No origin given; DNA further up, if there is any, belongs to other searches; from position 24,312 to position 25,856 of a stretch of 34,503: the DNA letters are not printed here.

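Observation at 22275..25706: Catalytic-subunit-less NrfCD-type module with two tetraheme cytochromes next to nirS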

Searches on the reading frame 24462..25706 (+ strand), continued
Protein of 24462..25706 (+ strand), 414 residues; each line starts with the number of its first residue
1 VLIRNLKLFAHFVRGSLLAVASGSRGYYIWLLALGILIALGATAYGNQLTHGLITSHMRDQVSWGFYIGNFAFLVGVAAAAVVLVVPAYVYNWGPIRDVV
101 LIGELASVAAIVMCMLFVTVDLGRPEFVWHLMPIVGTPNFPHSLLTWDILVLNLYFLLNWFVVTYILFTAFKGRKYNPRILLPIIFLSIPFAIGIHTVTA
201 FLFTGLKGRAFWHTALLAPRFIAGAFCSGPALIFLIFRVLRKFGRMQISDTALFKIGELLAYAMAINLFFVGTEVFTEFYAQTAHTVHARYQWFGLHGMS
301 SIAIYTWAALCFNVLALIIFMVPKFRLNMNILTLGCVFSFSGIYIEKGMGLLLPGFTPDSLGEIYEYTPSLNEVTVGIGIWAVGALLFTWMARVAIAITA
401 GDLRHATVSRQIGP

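Call 22: find_related_loci(query=window:24462-25706:+, collection=genome_contigs, flank=10000)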
Query window:24462-25706:+ (414 aa) in genome_contigs; peptide patterns used: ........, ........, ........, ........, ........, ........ (x = any residue, [..] = any of these).
246 stretches matched a pattern; 224 encode a relative of the query (tblastn E <= 1e-3); the best 80 are kept; 80 distinct loci.
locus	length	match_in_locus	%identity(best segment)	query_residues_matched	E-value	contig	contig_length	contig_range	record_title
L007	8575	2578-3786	89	2-404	0e+0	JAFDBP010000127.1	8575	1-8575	MAG: Deltaproteobacteria bacterium isolate MB1D_Bin_1 MB1D_Bin_1_MB1D_0306_000001213992, whole genome shotgun sequence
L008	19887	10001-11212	86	3-406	0e+0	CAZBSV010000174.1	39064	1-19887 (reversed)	MAG TPA_asm: uncultured Spirochaetales bacterium isolate binchicken_co165_169 genome assembly, contig: k141_1809036, who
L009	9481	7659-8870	82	3-406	0e+0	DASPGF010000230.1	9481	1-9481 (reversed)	MAG TPA_asm: Myxococcota bacterium isolate SMAG_U16444 k141_1252186, whole genome shotgun sequence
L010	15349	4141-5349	93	2-404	0e+0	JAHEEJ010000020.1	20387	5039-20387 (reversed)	MAG: Deltaproteobacteria bacterium isolate Ww264 NODE_3990_length_20387_cov_6.414191, whole genome shotgun sequence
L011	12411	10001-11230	71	3-412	0e+0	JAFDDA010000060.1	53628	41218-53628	MAG: Deltaproteobacteria bacterium isolate Meg19_02_Bin_151 Meg19_02_Bin_151_scaffold_1600, whole genome shotgun sequenc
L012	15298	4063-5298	65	6-414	2e-170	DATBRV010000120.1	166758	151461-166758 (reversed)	MAG TPA_asm: Myxococcota bacterium isolate SMAG_U4138 k141_1641820, whole genome shotgun sequence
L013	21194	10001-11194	64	7-404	4e-168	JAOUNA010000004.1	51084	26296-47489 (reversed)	MAG: Myxococcales bacterium isolate 8_1_July_SF_Bin58 8_1_July_SF_Bin58_scaffold_154_c1, whole genome shotgun sequence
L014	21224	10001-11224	52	2-410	5e-150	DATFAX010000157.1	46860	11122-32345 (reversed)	MAG TPA_asm: Holophagaceae bacterium isolate SMAG_U8513 k141_39487, whole genome shotgun sequence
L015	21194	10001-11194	54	2-402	5e-150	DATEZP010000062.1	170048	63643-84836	MAG TPA_asm: Holophagaceae bacterium isolate SMAG_U8477 k141_494679, whole genome shotgun sequence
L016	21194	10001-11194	53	2-402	1e-149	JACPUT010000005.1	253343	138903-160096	MAG: Acidobacteria bacterium isolate NC_groundwater_765_Ag_S2p5_67_25 JBCH_GD18_4_SO25_S179_scaffold_289296, whole genom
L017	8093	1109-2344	52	2-413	2e-149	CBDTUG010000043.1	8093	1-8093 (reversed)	MAG TPA_asm: uncultured Thermoanaerobaculia bacterium isolate SRR7614707_binner12_Refined_9 genome assembly, contig: ERZ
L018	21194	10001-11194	54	2-402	8e-149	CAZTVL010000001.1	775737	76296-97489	MAG TPA_asm: uncultured Solibacteraceae bacterium isolate SRP193066_co2_44 genome assembly, contig: NODE_1_length_775737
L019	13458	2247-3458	52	3-406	9e-148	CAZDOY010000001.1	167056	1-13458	MAG TPA_asm: uncultured Thermoanaerobaculia bacterium isolate binchicken_co151_514 genome assembly, contig: NODE_48_leng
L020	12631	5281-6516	51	2-413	1e-147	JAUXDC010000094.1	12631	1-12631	MAG: Holophagae bacterium isolate CSMAG_2841 CSMAG_2841_k119_1669747_length_12631_cov_6.0000, whole genome shotgun seque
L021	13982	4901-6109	63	3-405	1e-166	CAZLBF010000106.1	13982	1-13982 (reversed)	MAG TPA_asm: uncultured Myxococcales bacterium isolate binchicken_co231_155 genome assembly, contig: k141_873698, whole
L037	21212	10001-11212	51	11-414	3e-142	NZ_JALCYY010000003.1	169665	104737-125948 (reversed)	Anaeromyxobacter terrae strain SG22 Scaffold3, whole genome shotgun sequence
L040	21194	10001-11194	53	2-402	8e-142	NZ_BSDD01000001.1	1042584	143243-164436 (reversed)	Geothrix rubra strain Red803 sequence01, whole genome shotgun sequence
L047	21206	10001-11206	51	16-412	2e-141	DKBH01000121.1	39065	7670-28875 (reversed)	MAG TPA_asm: Nitrospiraceae bacterium UBA6905 UBA6905_contig_1385, whole genome shotgun sequence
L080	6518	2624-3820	50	7-405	3e-135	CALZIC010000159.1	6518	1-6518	MAG: uncultured Desulfuromonadales bacterium isolate FO_M_Desulfobacterota_26 genome assembly, contig: scaffold_10608, w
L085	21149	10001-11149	52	20-402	2e-134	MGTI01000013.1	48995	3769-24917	MAG: Desulfobacterales bacterium GWB2_56_26 gwb2_scaffold_1108, whole genome shotgun sequence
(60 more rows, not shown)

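Call 31: search_solved_structures(query=window:24462-25706:+, max_evalue=0.01)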
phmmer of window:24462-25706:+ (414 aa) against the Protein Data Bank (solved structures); distinct sequences matched with E-value up to 0.01: 4.
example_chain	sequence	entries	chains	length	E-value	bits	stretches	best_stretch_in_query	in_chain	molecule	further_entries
6f0k_C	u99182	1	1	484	3.7e-08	36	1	179-399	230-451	Polysulphide reductase NrfD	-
6lod_C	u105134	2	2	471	8.2e-07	31.6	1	183-404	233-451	Polysulphide reductase NrfD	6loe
8k9e_C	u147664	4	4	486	3.6e-05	26.2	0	184-394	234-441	Polysulphide reductase NrfD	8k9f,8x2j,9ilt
6btm_C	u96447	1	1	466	0.00098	21.4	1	180-393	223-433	Alternative Complex III subunit C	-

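Call 32: search_solved_structures(query=L003:8289-9260:+, max_evalue=1e-10)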
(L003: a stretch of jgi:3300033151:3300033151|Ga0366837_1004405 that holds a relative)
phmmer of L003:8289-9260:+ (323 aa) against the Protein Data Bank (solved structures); distinct sequences matched with E-value up to 1e-10: 18.
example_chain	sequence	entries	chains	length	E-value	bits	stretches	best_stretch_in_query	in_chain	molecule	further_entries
6cz7_B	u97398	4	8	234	4.8e-33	118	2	168-233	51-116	4Fe-4S ferredoxin, iron-sulfur binding domain protein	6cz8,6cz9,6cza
2vpw_B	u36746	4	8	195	2.9e-32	115.4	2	249-316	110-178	NRFC PROTEIN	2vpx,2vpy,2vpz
6f0k_B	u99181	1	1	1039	4.9e-30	108.1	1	102-315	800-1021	Fe-S-cluster-containing hydrogenase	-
8k9e_B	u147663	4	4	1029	8.3e-30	107.3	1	78-278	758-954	Fe-S-cluster-containing hydrogenase components 1-like protein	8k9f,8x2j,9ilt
6lod_B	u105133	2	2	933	1.5e-27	99.9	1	85-316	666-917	Fe-S-cluster-containing hydrogenase components 1-like protein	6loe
6btm_B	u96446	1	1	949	2.5e-27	99.2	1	99-316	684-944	Alternative Complex III subunit B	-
7qv7_A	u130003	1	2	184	2.5e-20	76.1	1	169-305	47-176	Hydrogen dependent carbon dioxide reductase subunit HycB3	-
2ivf_B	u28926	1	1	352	2.7e-19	72.8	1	167-316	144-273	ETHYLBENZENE DEHYDROGENASE BETA-SUBUNIT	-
9vap_B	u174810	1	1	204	3.8e-18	69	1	104-282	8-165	4Fe-4S dicluster domain-containing protein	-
4ydd_B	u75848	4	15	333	3.3e-16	62.6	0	161-224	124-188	DMSO reductase family type II enzyme, iron-sulfur subunit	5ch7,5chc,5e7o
1q16_B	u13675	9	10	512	9.7e-16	61.1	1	168-285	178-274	Respiratory nitrate reductase 1 beta chain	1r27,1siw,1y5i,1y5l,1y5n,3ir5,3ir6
9mqx_E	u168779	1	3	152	1.1e-15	60.9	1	169-227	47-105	Fe-S-cluster-containing hydrogenase subunit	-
1kqf_B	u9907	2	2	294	1.6e-15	60.3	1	104-284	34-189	FORMATE DEHYDROGENASE, NITRATE-INDUCIBLE, IRON-SULFUR SUBUNIT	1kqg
1y4z_B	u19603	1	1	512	2e-15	60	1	168-285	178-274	Respiratory nitrate reductase 1 beta chain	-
3egw_B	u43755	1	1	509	6.1e-15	58.4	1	168-285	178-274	Respiratory nitrate reductase 1 beta chain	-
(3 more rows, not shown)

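Call 35: find_encoding_contigs(protein=P0032, flank=10000, max_places=1)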
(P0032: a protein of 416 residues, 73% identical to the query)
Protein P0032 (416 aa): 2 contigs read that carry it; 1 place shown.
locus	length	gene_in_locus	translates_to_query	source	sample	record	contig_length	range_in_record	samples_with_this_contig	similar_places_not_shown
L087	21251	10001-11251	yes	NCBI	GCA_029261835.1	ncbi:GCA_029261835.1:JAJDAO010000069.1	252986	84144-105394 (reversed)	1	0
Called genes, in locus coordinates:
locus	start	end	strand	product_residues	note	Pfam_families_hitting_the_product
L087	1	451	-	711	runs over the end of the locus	PF00033:Cytochrome_B, PF14358:DUF4405 (weak), PF13631:Cytochrom_B_N_2, PF00037:Fer4 (faint), PF12837:Fer4_6 (faint), PF12838:Fer4_7 (weak), PF13187:Fer4_9 (weak), PF02662:FlpD, +2 more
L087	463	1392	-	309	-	PF02630:SCO1-SenC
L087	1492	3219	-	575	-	PF00115:COX1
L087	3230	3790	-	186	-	PF00116:COX2 (weak)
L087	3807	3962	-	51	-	-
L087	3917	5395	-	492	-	-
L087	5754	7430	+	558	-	PF13442:Cytochrome_CBB3, PF02239:Cytochrom_D1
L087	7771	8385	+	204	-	PF22113:Mtrc-MtrF_II-IV_dom (weak), PF14522:Cytochrome_C7 (faint), PF09699:Paired_CXXCH_1 (faint), PF13435:Cytochrome_C554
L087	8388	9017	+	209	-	PF09699:Paired_CXXCH_1 (faint), PF14522:Cytochrome_C7 (faint)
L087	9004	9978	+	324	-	PF12838:Fer4_7 (weak), PF13187:Fer4_9 (weak), PF13247:Fer4_11, PF00037:Fer4, PF12797:Fer4_2 (weak), PF13237:Fer4_10, PF12838:Fer4_7, PF13247:Fer4_11, +6 more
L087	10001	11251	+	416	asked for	PF03916:NrfD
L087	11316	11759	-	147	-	PF13442:Cytochrome_CBB3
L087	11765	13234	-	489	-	PF13442:Cytochrome_CBB3, PF02239:Cytochrom_D1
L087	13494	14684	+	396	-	PF13353:Fer4_12, PF04055:Radical_SAM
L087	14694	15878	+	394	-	PF02239:Cytochrom_D1, PF21783:YNCE (faint), PF25174:Beta-prop_THOC3 (weak)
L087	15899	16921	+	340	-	PF22451:NirdL-like_HTH, PF17805:AsnC_trans_reg2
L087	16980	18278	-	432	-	PF13372:Alginate_exp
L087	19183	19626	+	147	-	PF02082:Rrf2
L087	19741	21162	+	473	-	PF03007:WS_DGAT_cat, PF06974:WS_DGAT_C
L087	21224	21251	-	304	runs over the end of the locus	PF00106:adh_short, PF08659:KR, PF13561:adh_short_C2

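Call 36: find_encoding_contigs(protein=P0082, flank=10000, max_places=1)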
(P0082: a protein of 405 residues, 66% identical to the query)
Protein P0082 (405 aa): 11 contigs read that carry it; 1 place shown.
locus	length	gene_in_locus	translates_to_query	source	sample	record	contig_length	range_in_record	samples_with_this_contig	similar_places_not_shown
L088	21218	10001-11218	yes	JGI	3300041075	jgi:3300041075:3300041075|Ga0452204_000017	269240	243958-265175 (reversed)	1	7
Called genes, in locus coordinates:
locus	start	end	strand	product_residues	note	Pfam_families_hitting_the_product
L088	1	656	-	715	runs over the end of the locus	PF00033:Cytochrome_B, PF13631:Cytochrom_B_N_2, PF00037:Fer4 (faint), PF12838:Fer4_7, PF02662:FlpD (weak)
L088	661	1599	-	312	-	PF00578:AhpC-TSA (weak), PF08534:Redoxin (weak), PF02630:SCO1-SenC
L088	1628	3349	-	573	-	PF00115:COX1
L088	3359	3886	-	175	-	PF00116:COX2 (faint)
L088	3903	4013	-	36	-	-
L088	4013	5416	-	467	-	-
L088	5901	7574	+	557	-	PF13442:Cytochrome_CBB3, PF02239:Cytochrom_D1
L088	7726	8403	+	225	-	PF14522:Cytochrome_C7 (faint), PF22113:Mtrc-MtrF_II-IV_dom, PF09699:Paired_CXXCH_1 (faint), PF13435:Cytochrome_C554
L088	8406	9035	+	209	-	PF14522:Cytochrome_C7 (faint)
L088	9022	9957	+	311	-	PF12838:Fer4_7 (weak), PF13187:Fer4_9 (weak), PF13187:Fer4_9 (weak), PF13247:Fer4_11, PF00037:Fer4, PF12838:Fer4_7, PF13187:Fer4_9, PF13247:Fer4_11, +7 more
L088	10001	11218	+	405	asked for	PF03916:NrfD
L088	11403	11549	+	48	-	-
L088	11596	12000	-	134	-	PF13442:Cytochrome_CBB3, PF00034:Cytochrom_C (weak)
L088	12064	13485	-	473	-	PF13442:Cytochrome_CBB3, PF02239:Cytochrom_D1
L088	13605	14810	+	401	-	PF13353:Fer4_12 (weak), PF04055:Radical_SAM, PF13186:SPASM (faint)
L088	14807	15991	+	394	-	PF02239:Cytochrom_D1, PF25174:Beta-prop_THOC3 (faint)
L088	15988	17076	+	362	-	PF22451:NirdL-like_HTH, PF17805:AsnC_trans_reg2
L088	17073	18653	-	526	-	PF13372:Alginate_exp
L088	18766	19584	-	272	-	PF00590:TP_methylase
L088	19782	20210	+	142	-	PF02082:Rrf2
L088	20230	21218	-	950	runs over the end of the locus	PF00384:Molybdopterin, PF01568:Molydop_binding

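Call 37: find_encoding_contigs(protein=P0077, flank=10000, max_places=1)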
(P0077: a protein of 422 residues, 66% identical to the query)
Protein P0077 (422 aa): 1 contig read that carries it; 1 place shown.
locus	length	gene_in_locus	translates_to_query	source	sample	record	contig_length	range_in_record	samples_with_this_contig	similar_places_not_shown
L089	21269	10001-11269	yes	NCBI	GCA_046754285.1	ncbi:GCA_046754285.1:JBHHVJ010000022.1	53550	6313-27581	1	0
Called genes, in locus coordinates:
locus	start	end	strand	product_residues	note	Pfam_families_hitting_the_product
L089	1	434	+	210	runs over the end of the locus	PF14522:Cytochrome_C7 (faint), PF09699:Paired_CXXCH_1 (weak)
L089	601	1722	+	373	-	PF01436:NHL (faint), PF08450:SGL (faint), PF06739:SBBP (faint), PF25021:TEN_NHL (faint), PF17170:DUF5128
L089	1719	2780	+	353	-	PF14522:Cytochrome_C7 (faint), PF14537:Cytochrom_c3_2 (faint), PF22113:Mtrc-MtrF_II-IV_dom (faint), PF09699:Paired_CXXCH_1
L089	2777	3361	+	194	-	PF02085:Cytochrom_CIII, PF14522:Cytochrome_C7 (faint), PF09699:Paired_CXXCH_1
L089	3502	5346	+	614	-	-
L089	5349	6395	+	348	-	PF25021:TEN_NHL (faint), PF01436:NHL (faint), PF08450:SGL (faint), PF17170:DUF5128 (weak)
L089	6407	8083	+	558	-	PF14522:Cytochrome_C7 (faint), PF14537:Cytochrom_c3_2 (faint), PF09699:Paired_CXXCH_1 (weak)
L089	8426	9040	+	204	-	PF14522:Cytochrome_C7 (faint)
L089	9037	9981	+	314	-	PF12838:Fer4_7, PF13247:Fer4_11, PF13187:Fer4_9 (weak), PF00037:Fer4, PF12797:Fer4_2 (weak), PF13237:Fer4_10, PF12838:Fer4_7, PF13247:Fer4_11, +6 more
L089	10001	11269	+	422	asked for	PF03916:NrfD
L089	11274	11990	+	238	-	PF14522:Cytochrome_C7 (faint), PF22113:Mtrc-MtrF_II-IV_dom, PF13435:Cytochrome_C554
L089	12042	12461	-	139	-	PF01814:Hemerythrin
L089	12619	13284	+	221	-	PF00027:cNMP_binding, PF13545:HTH_Crp_2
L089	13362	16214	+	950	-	PF00384:Molybdopterin, PF01568:Molydop_binding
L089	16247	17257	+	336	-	PF12797:Fer4_2 (faint), PF13237:Fer4_10 (faint), PF13247:Fer4_11, PF12838:Fer4_7 (weak)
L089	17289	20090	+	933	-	PF00384:Molybdopterin, PF01568:Molydop_binding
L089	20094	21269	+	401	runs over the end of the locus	PF02770:Acyl-CoA_dh_M, PF00441:Acyl-CoA_dh_1, PF08028:Acyl-CoA_dh_2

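Call 54: search_protein_families(library=ncbifam, proteins=[L003:8289-9260:+, L040:10001-11194:+, L037:10001-11212:+, L089:10001-11269:+, L080:2624-3820:+, L085:10082-11149:+, L047:10097-11206:+], max_evalue=0.00001)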
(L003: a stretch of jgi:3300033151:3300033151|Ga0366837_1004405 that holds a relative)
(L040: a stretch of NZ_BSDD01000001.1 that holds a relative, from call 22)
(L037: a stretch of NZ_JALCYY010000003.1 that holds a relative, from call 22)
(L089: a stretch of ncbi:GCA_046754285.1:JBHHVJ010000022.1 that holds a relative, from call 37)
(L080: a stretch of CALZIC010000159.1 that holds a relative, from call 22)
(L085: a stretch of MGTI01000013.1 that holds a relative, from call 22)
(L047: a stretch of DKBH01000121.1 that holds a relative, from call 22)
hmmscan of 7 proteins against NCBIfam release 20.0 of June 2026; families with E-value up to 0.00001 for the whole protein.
L003:8289-9260:+ (323 aa): 25 families
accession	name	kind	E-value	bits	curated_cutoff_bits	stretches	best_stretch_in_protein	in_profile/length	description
NF045797.1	DsrO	equivalog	3.9e-57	193.4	200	1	164-316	93-234/235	sulfate reduction electron transfer complex DsrMKJOP subunit DsrO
NF041782.1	mnquin_red_QrcC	equivalog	5.3e-46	157.2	400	1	100-316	1-225/239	menaquinone reductase iron-sulfur cluster-binding subunit QrcC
NF041715.1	arsenate_red_ArrB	equivalog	1.6e-38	132.5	450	2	101-229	4-112/233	arsenate respiratory reductase iron-sulfur subunit ArrB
NF011569.0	PRK14993.1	equivalog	1.8e-38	132.4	416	2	169-224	95-150/244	tetrathionate reductase subunit TtrB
TIGR03149.1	cyt_nit_nrfC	equivalog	4.5e-35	121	377.6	2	98-224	37-145/225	cytochrome c nitrite reductase Fe-S protein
TIGR02951.1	DMSO_dmsB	equivalog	8e-32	110.5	214.1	2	100-225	2-116/161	DMSO/selenate family reductase complex B subunit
NF008134.0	PRK10882.1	equivalog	5.9e-30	104.4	263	2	104-228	43-168/329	hydrogenase 2 operon protein HybA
NF045715.1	sulf_resp_HmcB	equivalog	1.5e-27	96.5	420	1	104-283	41-197/307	sulfate respiration complex iron-sulfur protein HmcB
NF038355.1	FDH3_beta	equivalog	9.4e-25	87.7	240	1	165-278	45-158/180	formate dehydrogenase FDH3 subunit beta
TIGR03478.1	DMSO_red_II_bet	subfamily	5.8e-24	84.6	480.7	2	161-224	118-182/321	DMSO reductase family type II enzyme, iron-sulfur subunit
NF007658.0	PRK10330.1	equivalog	9.2e-21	74.1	260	1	172-278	56-151/181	electron transport protein HydN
NF042979.1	EthbenzDh_ebdB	equivalog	3e-20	72.4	740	2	166-224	145-204/354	ethylbenzene dehydrogenase subunit beta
TIGR01582.1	FDH-beta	equivalog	5.6e-20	71.6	334.7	2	104-220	26-140/283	formate dehydrogenase subunit beta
NF009408.0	PRK12769.1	equivalog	1.5e-16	59.7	1003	1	107-279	10-142/659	formate-dependent uric acid utilization protein AegA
NF007382.0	PRK09898.1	equivalog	7.3e-16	58.3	213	1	106-220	65-170/208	ferredoxin-like protein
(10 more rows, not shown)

L040:10001-11194:+ (398 aa): 3 families
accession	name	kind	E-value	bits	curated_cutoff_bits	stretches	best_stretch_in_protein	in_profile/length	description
NF045798.1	DsrP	equivalog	8.7e-128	426.6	350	1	14-395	3-344/346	sulfate reduction electron transfer complex DsrMKJOP subunit DsrP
NF041784.1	mnquin_red_QrcD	equivalog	2e-08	34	570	0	22-152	17-143/408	menaquinone reductase integral membrane subunit QrcD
TIGR03148.1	cyt_nit_nrfD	equivalog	2.1e-06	27.3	347.6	0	56-252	6-216/316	cytochrome c nitrite reductase subunit NrfD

L037:10001-11212:+ (404 aa): 2 families
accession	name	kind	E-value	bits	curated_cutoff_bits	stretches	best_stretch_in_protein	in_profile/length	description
NF045798.1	DsrP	equivalog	2.5e-121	405.3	350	1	9-388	4-343/346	sulfate reduction electron transfer complex DsrMKJOP subunit DsrP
NF041784.1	mnquin_red_QrcD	equivalog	2.8e-09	36.8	570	0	211-379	223-392/408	menaquinone reductase integral membrane subunit QrcD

L089:10001-11269:+ (422 aa): 3 families
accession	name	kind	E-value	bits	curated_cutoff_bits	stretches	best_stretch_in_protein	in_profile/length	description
NF045798.1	DsrP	equivalog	1.6e-114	383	350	1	18-399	4-345/346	sulfate reduction electron transfer complex DsrMKJOP subunit DsrP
NF041784.1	mnquin_red_QrcD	equivalog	9.5e-09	35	570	0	220-389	223-393/408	menaquinone reductase integral membrane subunit QrcD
NF011568.0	PRK14992.1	equivalog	4.7e-06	26.2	314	1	60-295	16-240/341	tetrathionate reductase subunit TtrC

L080:2624-3820:+ (399 aa): 3 families
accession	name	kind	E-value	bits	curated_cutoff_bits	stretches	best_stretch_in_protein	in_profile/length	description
NF045798.1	DsrP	equivalog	1e-125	419.8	350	1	12-393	3-344/346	sulfate reduction electron transfer complex DsrMKJOP subunit DsrP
NF041784.1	mnquin_red_QrcD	equivalog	4.5e-13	49.2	570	2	215-388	223-397/408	menaquinone reductase integral membrane subunit QrcD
NF011568.0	PRK14992.1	equivalog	2.7e-06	27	314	1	54-238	15-197/341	tetrathionate reductase subunit TtrC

L085:10082-11149:+ (356 aa): 4 families
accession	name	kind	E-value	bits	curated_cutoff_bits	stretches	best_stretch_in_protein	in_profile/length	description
NF045798.1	DsrP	equivalog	2.1e-115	385.9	350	1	1-353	32-344/346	sulfate reduction electron transfer complex DsrMKJOP subunit DsrP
NF041784.1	mnquin_red_QrcD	equivalog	1e-10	41.5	570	1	5-353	42-401/408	menaquinone reductase integral membrane subunit QrcD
NF008133.1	PRK10881.1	equivalog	1.4e-07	31.4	450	1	9-348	41-370/377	Ni/Fe-hydrogenase cytochrome b subunit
NF011568.0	PRK14992.1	equivalog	2.2e-06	27.3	314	1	14-228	15-219/341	tetrathionate reductase subunit TtrC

L047:10097-11206:+ (370 aa): 3 families
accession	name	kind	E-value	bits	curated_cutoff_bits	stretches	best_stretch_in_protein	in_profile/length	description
NF045798.1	DsrP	equivalog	1.7e-119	399.3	350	1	1-352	33-344/346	sulfate reduction electron transfer complex DsrMKJOP subunit DsrP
NF041784.1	mnquin_red_QrcD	equivalog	1.2e-09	37.9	570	0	2-85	40-123/408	menaquinone reductase integral membrane subunit QrcD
NF011568.0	PRK14992.1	equivalog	2.7e-06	27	314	1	9-227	11-219/341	tetrathionate reductase subunit TtrC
